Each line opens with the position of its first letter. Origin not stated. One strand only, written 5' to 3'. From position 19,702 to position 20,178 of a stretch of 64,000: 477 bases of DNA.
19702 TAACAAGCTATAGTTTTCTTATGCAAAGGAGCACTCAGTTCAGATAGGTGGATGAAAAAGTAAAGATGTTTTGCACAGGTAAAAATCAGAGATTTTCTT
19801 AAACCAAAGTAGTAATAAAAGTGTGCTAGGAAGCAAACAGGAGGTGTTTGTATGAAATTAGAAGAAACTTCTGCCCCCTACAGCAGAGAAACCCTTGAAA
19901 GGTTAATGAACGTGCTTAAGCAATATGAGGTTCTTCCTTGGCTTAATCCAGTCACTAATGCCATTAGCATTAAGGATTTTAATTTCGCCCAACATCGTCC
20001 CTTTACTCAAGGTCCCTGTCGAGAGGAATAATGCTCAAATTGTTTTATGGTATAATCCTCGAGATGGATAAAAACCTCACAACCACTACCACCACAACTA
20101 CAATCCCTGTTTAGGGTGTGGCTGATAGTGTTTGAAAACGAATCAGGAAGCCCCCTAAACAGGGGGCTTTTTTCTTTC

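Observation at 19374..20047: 850-bp low-coding region upstream of thrS with switch-like hairpins and two SD-equipped micro-ORFs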

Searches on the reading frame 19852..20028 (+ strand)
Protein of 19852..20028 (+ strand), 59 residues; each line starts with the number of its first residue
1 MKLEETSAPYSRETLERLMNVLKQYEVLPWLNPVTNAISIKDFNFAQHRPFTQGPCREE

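Call 16: find_homologous_proteins(query=window:19852-20028:+, max_evalue=0.01)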
Query seq(59 aa) (59 aa): 11 proteins with E <= 0.01 among 11 candidates.
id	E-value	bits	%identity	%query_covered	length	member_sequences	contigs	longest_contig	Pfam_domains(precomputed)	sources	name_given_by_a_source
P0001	5.5e-33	128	100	100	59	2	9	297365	-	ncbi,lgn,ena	-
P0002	6.3e-25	103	83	100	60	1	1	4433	-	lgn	-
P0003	4.4e-23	97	80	100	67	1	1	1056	-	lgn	-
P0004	4.6e-23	97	85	100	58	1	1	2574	-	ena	-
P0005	6.4e-22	94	79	100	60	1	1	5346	-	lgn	-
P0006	1.1e-20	90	81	90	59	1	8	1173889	-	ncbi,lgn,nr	ncbi:MAG: hypothetical protein BroJett025_00400 [Patescibacteria group bacterium]|nr:MAG: hypothetic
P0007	3.8e-19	85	73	100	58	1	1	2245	-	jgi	-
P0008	2.1e-17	79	78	86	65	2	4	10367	-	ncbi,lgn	-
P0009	1.7e-15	73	82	76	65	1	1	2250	-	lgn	-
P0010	8.2e-15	71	75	86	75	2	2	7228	-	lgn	-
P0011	3.4e-13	66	76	76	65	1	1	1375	-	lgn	-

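Call 17: find_encoding_contigs(protein=P0006, flank=2500, max_places=2)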
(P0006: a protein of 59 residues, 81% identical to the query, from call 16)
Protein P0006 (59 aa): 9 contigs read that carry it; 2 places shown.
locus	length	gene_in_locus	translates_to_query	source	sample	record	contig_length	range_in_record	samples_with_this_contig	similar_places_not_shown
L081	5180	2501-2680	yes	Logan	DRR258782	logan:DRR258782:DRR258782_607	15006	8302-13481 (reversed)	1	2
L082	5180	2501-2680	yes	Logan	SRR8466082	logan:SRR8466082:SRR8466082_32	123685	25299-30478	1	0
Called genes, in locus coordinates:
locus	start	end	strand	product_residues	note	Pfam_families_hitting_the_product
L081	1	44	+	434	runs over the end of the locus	PF05221:AdoHcyase, PF02826:2-Hacid_dh_C (weak), PF00670:AdoHcyase_NAD, PF07991:KARI_N (weak)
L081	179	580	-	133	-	PF16320:Ribosomal_L12_N, PF00542:Ribosomal_L12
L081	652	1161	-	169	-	PF00466:Ribosomal_L10, PF27436:RL10_C (weak)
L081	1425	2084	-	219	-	-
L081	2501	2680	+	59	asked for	-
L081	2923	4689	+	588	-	PF07973:tRNA_SAD (weak), PF00587:tRNA-synt_2b, PF03129:HGTP_anticodon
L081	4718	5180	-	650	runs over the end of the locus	PF00497:SBP_bac_3, PF00512:HisKA (weak), PF02518:HATPase_c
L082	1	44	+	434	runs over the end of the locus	PF05221:AdoHcyase, PF02826:2-Hacid_dh_C (weak), PF00670:AdoHcyase_NAD, PF07991:KARI_N (weak)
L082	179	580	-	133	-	PF16320:Ribosomal_L12_N, PF00542:Ribosomal_L12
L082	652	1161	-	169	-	PF00466:Ribosomal_L10, PF27436:RL10_C (weak)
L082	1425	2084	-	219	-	-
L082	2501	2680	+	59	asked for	-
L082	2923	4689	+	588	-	PF07973:tRNA_SAD (weak), PF00587:tRNA-synt_2b, PF03129:HGTP_anticodon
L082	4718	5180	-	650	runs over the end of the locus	PF00497:SBP_bac_3, PF00512:HisKA (weak), PF02518:HATPase_c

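Call 18: find_encoding_contigs(protein=P0002, flank=2500, max_places=2)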
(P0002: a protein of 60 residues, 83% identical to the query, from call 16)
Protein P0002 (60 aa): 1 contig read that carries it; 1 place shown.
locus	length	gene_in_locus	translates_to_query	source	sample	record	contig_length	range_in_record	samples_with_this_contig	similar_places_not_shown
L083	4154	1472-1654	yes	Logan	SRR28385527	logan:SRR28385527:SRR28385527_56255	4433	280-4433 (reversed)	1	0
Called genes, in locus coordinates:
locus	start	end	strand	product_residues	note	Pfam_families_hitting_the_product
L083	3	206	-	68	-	?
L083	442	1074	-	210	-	-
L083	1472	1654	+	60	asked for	-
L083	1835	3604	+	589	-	PF07973:tRNA_SAD (weak), PF00587:tRNA-synt_2b, PF03129:HGTP_anticodon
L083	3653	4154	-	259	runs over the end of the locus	?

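Call 19: find_encoding_contigs(protein=P0005, flank=2500, max_places=2)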
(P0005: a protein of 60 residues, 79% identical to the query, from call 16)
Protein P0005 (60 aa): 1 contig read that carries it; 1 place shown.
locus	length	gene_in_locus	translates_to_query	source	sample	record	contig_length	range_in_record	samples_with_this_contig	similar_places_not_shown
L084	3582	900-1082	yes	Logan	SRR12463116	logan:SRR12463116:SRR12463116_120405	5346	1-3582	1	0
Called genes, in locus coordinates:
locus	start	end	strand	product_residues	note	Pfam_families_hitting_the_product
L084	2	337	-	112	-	?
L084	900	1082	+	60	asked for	-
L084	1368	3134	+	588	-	PF07973:tRNA_SAD, PF00587:tRNA-synt_2b, PF03129:HGTP_anticodon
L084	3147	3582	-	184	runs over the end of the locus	-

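Call 20: find_encoding_contigs(protein=P0010, flank=2500, max_places=2)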
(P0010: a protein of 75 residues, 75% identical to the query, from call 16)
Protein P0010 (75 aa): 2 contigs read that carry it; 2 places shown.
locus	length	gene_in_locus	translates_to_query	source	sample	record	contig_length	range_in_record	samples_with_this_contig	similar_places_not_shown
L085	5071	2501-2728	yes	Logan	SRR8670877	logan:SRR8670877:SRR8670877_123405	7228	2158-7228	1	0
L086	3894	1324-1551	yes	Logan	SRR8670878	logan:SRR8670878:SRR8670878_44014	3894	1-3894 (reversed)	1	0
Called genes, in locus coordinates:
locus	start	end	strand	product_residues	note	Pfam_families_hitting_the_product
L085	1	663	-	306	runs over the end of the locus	-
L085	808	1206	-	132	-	PF16320:Ribosomal_L12_N, PF00542:Ribosomal_L12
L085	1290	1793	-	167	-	PF00466:Ribosomal_L10, PF27436:RL10_C (weak)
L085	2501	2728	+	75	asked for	-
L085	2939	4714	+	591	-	PF07973:tRNA_SAD, PF00587:tRNA-synt_2b, PF03129:HGTP_anticodon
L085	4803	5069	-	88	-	?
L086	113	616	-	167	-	PF00466:Ribosomal_L10, PF27436:RL10_C (weak)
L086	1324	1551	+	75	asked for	-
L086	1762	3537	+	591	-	PF07973:tRNA_SAD, PF00587:tRNA-synt_2b, PF03129:HGTP_anticodon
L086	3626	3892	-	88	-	?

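Call 21: find_encoding_contigs(protein=P0008, flank=2500, max_places=2)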
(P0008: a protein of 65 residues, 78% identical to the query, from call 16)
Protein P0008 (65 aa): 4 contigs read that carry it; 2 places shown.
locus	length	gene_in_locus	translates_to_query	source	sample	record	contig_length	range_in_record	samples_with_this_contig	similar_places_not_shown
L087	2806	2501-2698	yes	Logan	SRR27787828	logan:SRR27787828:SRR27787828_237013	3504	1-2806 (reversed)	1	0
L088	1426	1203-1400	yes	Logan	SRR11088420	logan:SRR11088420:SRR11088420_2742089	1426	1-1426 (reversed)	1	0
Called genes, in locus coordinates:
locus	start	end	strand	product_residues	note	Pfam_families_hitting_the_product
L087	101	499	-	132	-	PF16320:Ribosomal_L12_N, PF00542:Ribosomal_L12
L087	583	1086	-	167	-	PF00466:Ribosomal_L10, PF27436:RL10_C (weak)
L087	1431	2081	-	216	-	-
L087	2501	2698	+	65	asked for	-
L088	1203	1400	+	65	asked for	-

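Call 22: find_encoding_contigs(protein=P0007, flank=2500, max_places=2)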
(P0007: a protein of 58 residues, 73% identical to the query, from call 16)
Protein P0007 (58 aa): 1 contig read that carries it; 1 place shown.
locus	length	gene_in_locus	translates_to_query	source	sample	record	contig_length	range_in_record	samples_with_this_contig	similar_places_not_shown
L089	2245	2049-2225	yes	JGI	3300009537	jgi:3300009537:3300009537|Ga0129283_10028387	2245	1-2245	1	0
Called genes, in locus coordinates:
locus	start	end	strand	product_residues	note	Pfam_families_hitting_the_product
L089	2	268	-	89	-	?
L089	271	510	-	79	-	PF04014:MazE_antitoxin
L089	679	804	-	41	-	-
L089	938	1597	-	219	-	-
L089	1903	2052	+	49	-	-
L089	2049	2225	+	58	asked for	-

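Call 23: find_encoding_contigs(protein=P0004, flank=2500, max_places=2)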
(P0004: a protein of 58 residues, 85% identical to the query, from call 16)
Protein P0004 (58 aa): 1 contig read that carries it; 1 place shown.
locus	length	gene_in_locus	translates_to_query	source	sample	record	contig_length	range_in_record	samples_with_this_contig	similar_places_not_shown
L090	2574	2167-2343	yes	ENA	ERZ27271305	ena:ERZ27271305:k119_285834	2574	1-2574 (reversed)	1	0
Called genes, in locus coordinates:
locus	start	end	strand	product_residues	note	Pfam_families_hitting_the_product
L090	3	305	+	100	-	?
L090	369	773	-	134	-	PF16320:Ribosomal_L12_N, PF00542:Ribosomal_L12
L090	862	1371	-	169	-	PF00466:Ribosomal_L10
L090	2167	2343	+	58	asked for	-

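Call 24: find_encoding_contigs(protein=P0009, flank=2500, max_places=2)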
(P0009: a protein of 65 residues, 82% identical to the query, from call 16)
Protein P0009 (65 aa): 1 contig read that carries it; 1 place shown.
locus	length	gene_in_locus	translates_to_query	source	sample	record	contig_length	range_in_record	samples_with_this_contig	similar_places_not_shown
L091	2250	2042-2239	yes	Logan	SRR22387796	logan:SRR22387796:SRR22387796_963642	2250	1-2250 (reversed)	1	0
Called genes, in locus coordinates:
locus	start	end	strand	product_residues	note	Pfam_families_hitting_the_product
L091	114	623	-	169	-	PF00466:Ribosomal_L10, PF27436:RL10_C (weak)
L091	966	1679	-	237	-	-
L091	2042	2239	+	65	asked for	-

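Call 33: search_protein_families(library=pfam, proteins=[window:19852-20028:+], max_evalue=1)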
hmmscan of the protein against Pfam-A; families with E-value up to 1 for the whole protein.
window:19852-20028:+ (59 aa): 0 families

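Call 35: find_related_loci(query=A3, collection=metagenome_contigs, flank=1500)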
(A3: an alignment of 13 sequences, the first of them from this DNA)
Query A3 (59 aa) in metagenome_contigs; peptide patterns used: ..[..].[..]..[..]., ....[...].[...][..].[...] (x = any residue, [..] = any of these).
123 stretches matched a pattern; 4 encode a relative of the query (tblastn E <= 1e-3); 4 distinct loci.
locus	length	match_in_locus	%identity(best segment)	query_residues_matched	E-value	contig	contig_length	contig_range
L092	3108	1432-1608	78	1-59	2e-31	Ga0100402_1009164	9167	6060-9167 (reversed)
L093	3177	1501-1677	78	1-59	2e-31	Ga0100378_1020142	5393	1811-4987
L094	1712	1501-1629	44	5-47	1e-10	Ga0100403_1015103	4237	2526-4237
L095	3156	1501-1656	29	6-56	2e-5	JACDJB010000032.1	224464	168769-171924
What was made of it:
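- Tried and rejected: The metagenome scan added only three true loci (call 35).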

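Call 48: predict_structure(alignment_id=A4)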
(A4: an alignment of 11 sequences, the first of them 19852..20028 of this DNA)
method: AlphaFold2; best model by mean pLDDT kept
length: 59 residues; sequences in the alignment: 11
mean_pLDDT: 70.8   pTM: 0.46
mean pLDDT of the five models: 70.8, 69.9, 61.5, 60.6, 60.1
residues with pLDDT >= 90: 3; 70-90: 30; 50-70: 16; < 50: 10
segments of 3 or more residues with pLDDT < 50: 52-59
pLDDT, mean of each block of 10 residues (from residue 1): 60 89 84 82 62 46
secondary structure, 60 per line:
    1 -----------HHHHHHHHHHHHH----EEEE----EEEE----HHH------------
elements in order: H12-24 E29-32 E37-40

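Call 55: fold_search(model_id=the predicted structure, library=pdb)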
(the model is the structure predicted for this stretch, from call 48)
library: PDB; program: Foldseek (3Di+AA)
matches with E <= 10: 50; with E <= 0.001: 0
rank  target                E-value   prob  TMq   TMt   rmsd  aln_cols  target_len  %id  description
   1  3jap_p                2.2e+00  0.20  0.40  0.05   2.8        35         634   17  Structure of a partial yeast 48S preinitiation complex in closed conformation (released 2015-08-12)
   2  4v1a_l                2.9e+00  0.06  0.26  0.16   5.1        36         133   19  Structure of the large subunit of the mammalian mitoribosome, part 2 of 2 (released 2014-10-08)
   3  6zm5_g                3.3e+00  0.06  0.25  0.15   4.1        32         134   22  Human mitochondrial ribosome in complex with OXA1L, mRNA, A/A tRNA, P/P tRNA and nascent polypeptide (released 2021-01-13)
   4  6ve4_A                4.4e+00  0.12  0.41  0.11   2.7        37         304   11  Pentadecameric PilQ from Pseudomonas aeruginosa (released 2020-12-23)
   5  9qo0_C                4.4e+00  0.10  0.38  0.09   5.6        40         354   15  Pre-activated 9-subunit COP9 signalosome and neddylated SCF (Skp1-Skp2-Cks1) complex structure (released 2026-02-18)
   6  1bib                  5.1e+00  0.08  0.41  0.11   6.1        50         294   22  THE E. COLI BIOTIN HOLOENZYME SYNTHETASE(SLASH)BIO REPRESSOR CRYSTAL STRUCTURE DELINEATES THE BIOTIN AND DNA-BINDING DOM (released 1993-10-31)
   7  6b1g_MODEL_1_B        5.1e+00  0.04  0.26  0.20   6.4        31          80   22  Solution structure of TDP-43 N-terminal domain dimer. (released 2018-02-28)
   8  9qo1_C                5.5e+00  0.08  0.38  0.09   5.6        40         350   15  Activated 9-subunit COP9 signalosome and neddylated SCF (SKP1-SKP2-CKS1) complex structure (released 2026-02-11)
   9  3j7y_g                5.5e+00  0.04  0.25  0.16   4.1        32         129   22  Structure of the large ribosomal subunit from human mitochondria (released 2014-10-15)
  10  8b7t_MODEL_1_A        5.9e+00  0.06  0.30  0.24  10.1        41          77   12  CPSF73 CTD3 (released 2023-05-03)
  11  9wgz                  5.9e+00  0.06  0.28  0.07   5.1        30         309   23  Tryptophan hydroxylase mutant - Y235S (released 2026-02-11)
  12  9kls_A                5.9e+00  0.05  0.27  0.25  19.2        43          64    9  Crystal structure of a Streptococcal protein G B1 mutant (released 2026-01-28)
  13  5y5p_B                5.9e+00  0.04  0.25  0.10   5.0        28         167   14  Crystal structure of the dUTPase of white spot syndrome virus in complex with dU,PPi and Mg2+ (released 2017-12-06)
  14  6ve2_A                6.4e+00  0.09  0.39  0.10   2.9        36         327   11  Tetradecameric PilQ bound by TsaP heptamer from Pseudomonas aeruginosa (released 2020-12-23)
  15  9e5z_C                6.4e+00  0.08  0.40  0.09   5.8        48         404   12  Cryo-EM structure of COP9 signalosome (released 2025-12-03)
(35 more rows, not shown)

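Call 59: search_protein_representatives(alignment_id=A4)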
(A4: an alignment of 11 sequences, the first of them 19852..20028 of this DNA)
Query: 11 sequences, 59 profile positions. Proteins with E-value up to 0.001 (for the whole library): 20; up to 1e-10: 3; up to 1e-30: 1. The best 20 are listed.
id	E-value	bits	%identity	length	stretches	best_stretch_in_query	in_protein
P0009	5.3e-32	125.3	-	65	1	1-59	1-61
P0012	8.8e-14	66.9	-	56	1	5-54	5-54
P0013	1.0e-13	66.8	-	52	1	4-48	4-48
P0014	2.3e-09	52.8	-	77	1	4-50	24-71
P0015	1.1e-08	50.6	-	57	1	1-48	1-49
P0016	1.6e-08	50.1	-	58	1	1-54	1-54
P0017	1.5e-07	46.9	-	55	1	3-43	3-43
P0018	5.1e-07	45.3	-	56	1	5-47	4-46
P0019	6.8e-07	44.9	-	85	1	6-48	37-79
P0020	1.2e-06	44.1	-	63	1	7-52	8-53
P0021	2.1e-06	43.3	-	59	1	6-43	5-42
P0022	2.6e-06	43.0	-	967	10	29-48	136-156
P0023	1.7e-05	40.4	-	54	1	1-50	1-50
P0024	2.1e-05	40.1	-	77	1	8-48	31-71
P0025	4.1e-05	39.2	-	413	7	29-47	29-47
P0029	3.6e-04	36.1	-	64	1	1-44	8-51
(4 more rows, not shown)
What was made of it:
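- On ORF59 small-protein family (unnamed): A search of 50%-identity cluster representatives listed 20 hits, 17 of them small proteins of 52-85 aa (call 59).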

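Call 65: find_homologous_proteins(query=A5, max_evalue=0.001)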
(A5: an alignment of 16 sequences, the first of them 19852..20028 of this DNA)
Query A5 (16 sequences) (59 aa, profile of the alignment): 52 proteins with E <= 0.001 among 377 candidates.
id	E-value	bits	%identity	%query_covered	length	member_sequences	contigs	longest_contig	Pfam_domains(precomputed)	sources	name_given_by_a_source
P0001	4.1e-22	95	100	100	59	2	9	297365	-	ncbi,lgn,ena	-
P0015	1.3e-21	93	46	83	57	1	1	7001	-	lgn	-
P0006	6.3e-21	91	81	90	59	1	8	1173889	-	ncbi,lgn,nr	ncbi:MAG: hypothetical protein BroJett025_00400 [Patescibacteria group bacterium]|nr:MAG: hypothetic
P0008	1.4e-20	90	78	86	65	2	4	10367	-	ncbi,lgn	-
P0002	3.2e-20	89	83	100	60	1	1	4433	-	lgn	-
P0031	5.7e-20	88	45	85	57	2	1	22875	-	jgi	-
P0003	7.2e-20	88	80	100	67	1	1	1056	-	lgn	-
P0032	7.2e-20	88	49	85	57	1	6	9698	-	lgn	-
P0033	8.6e-20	88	51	85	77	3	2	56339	-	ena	-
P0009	9.6e-20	88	82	76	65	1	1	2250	-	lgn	-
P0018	4.5e-19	85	44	69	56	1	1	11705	-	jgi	jgi:hypothetical protein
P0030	6.7e-19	85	36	75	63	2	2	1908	-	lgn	-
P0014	9.7e-19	84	51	85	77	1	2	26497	-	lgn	-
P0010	1.1e-18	84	75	86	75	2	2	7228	-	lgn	-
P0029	1.1e-18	84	37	100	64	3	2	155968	-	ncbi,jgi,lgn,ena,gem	-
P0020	1.8e-18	83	38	85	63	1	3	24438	-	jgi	jgi:hypothetical protein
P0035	4.1e-18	82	41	75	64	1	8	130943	-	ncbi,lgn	-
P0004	2.2e-17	80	85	100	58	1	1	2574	-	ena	-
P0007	3.1e-17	80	73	100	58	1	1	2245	-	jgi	-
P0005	4.6e-17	79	79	100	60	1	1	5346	-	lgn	-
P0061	1.8e-10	58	38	61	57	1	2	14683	-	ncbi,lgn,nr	ncbi:hypothetical protein KBC79_01595 [Candidatus Woesebacteria bacterium]|nr:hypothetical protein [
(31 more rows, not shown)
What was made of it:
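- On ORF59 small-protein family (unnamed): 52 proteins match at E of 4.2e-10 or better (call 65).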

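Call 66: find_encoding_contigs(protein=P0029, flank=2500, max_places=1)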
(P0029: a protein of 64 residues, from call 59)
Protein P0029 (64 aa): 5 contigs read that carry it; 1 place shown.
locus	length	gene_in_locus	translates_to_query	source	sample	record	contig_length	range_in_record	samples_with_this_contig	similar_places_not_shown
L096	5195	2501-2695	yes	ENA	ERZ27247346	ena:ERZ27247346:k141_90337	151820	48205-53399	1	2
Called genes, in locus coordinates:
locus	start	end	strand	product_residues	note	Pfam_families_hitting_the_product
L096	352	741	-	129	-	PF16320:Ribosomal_L12_N, PF00542:Ribosomal_L12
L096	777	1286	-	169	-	PF00466:Ribosomal_L10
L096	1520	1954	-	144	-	-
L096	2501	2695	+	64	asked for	-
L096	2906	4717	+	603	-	PF07973:tRNA_SAD, PF00587:tRNA-synt_2b, PF03129:HGTP_anticodon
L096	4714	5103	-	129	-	PF01850:PIN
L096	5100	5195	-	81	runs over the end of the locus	PF02604:PhdYeFM_antitox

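Call 67: find_encoding_contigs(protein=P0035, flank=2500, max_places=1)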
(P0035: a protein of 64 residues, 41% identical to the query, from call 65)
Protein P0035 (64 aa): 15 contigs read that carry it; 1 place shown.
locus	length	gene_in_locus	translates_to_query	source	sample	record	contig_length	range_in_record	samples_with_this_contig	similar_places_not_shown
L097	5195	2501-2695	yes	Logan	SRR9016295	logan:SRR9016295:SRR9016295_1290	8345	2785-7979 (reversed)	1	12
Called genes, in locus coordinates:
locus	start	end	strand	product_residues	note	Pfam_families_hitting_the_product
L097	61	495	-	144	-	PF01850:PIN (faint)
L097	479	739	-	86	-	-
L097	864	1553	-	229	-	PF08843:AbiEii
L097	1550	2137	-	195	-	-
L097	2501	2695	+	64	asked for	-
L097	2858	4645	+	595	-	PF07973:tRNA_SAD, PF13393:tRNA-synt_His (weak), PF00587:tRNA-synt_2b, PF03129:HGTP_anticodon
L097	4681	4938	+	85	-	PF04014:MazE_antitoxin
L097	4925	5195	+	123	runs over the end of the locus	PF01850:PIN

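Call 68: find_encoding_contigs(protein=P0061, flank=2500, max_places=1)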
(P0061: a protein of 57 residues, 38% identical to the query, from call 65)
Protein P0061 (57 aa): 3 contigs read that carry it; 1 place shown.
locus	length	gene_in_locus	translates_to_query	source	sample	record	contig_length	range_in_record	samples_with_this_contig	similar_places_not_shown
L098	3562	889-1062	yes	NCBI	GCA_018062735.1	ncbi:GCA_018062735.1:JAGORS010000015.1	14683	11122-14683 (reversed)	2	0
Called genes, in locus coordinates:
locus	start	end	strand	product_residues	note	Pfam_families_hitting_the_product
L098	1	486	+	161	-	?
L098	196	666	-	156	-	-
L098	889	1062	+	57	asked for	-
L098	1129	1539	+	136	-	-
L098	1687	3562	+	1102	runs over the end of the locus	-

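Call 69: find_encoding_contigs(protein=P0020, flank=2500, max_places=1)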
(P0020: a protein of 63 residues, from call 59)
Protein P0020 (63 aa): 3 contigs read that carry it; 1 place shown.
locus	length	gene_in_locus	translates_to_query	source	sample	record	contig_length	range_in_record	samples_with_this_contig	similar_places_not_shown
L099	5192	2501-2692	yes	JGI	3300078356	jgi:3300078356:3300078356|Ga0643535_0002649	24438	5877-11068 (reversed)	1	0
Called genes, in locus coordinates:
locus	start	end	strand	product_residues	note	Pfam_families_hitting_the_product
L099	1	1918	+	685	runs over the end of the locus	PF12704:MacB_PCD, PF02687:FtsX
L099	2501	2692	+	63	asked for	-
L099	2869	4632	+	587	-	PF07973:tRNA_SAD, PF00587:tRNA-synt_2b, PF03129:HGTP_anticodon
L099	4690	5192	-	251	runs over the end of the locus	PF00687:Ribosomal_L1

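Call 96: search_solved_structures(query=A5, max_evalue=10)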
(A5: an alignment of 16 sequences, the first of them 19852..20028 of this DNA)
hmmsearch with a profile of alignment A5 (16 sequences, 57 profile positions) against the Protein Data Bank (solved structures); distinct sequences matched with E-value up to 10: 7.
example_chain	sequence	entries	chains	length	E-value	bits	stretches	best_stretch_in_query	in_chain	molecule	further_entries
8wkj_A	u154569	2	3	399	0.27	14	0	10-39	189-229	Aminotransferase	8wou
4my5_A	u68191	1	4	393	0.28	13.9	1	8-26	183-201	Putative amino acid aminotransferase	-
3we7_A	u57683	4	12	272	0.56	13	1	4-25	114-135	Putative uncharacterized protein PH0499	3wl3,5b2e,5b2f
4wep_A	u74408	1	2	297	0.64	12.8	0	13-34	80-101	Putative osmoprotectant uptake system substrate-binding protein OsmF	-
8ey4_A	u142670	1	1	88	0.69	12.7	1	27-50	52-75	PT-VENN domain-containing protein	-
6to3_AAA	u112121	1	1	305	1.5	11.6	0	13-27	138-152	Glutathione transferase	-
7bqs_A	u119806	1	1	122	4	10.2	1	4-24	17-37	Nomur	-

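Call 97: search_protein_families(library=ncbifam, proteins=[window:19852-20028:+, P0029, P0016], max_evalue=1)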
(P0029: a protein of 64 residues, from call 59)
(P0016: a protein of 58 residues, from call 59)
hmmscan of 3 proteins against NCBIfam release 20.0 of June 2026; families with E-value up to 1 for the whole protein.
window:19852-20028:+ (59 aa): 0 families

P0029 (64 aa): 0 families

P0016 (58 aa): 0 families
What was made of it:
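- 19838..20031 (+): ORF59 with its Shine-Dalgarno (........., 19838-19846; coding 19852-20031). A conserved small protein of unknown function. No Pfam, NCBIfam or PDB match (calls 33, 96, 97).
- Tried and rejected: ORF59 function: Pfam, NCBIfam, PDB sequence profiles, and AlphaFold2 plus Foldseek all gave nothing significant (calls 33, 48, 55, 96, 97).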
